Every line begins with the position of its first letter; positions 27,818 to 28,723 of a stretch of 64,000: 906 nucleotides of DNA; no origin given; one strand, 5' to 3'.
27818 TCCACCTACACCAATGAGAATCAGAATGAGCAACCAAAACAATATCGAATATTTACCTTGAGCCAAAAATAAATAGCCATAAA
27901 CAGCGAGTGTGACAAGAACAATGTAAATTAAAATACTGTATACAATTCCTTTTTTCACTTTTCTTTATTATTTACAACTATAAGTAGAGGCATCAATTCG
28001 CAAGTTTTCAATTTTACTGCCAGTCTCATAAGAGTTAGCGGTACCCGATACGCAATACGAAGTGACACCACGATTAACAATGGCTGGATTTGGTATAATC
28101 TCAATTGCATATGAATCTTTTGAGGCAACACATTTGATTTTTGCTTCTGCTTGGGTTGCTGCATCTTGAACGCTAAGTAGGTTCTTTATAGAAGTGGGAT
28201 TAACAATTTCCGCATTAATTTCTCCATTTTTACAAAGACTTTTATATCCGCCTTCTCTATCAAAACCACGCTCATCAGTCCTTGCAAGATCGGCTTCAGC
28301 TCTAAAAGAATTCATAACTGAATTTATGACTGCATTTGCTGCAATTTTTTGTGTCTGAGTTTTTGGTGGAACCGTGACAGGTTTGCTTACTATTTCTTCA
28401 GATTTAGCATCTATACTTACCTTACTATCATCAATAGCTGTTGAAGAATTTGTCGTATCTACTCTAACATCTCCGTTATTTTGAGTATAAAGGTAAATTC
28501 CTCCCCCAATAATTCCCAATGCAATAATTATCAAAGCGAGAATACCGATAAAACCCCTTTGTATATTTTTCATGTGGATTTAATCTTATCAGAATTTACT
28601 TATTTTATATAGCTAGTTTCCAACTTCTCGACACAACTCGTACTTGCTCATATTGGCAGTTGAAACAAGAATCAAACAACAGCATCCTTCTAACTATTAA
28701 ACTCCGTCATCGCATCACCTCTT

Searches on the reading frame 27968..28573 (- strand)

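Call 71: search_protein_families(library=pfam, proteins=[window:27968-28573:-], max_evalue=0.01)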
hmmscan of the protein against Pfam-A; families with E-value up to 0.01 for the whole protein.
window:27968-28573:- (201 aa): 0 families

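Call 76: search_protein_families(library=ncbifam, proteins=[window:27968-28573:-], max_evalue=0.1)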
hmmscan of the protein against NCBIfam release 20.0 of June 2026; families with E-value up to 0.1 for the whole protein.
window:27968-28573:- (201 aa): 1 family
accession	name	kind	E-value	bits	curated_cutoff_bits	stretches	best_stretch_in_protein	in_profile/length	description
NF004631.0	PRK05975.1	equivalog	0.01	14.9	371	0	8-56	237-285/352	3-carboxy-cis,cis-muconate cycloisomerase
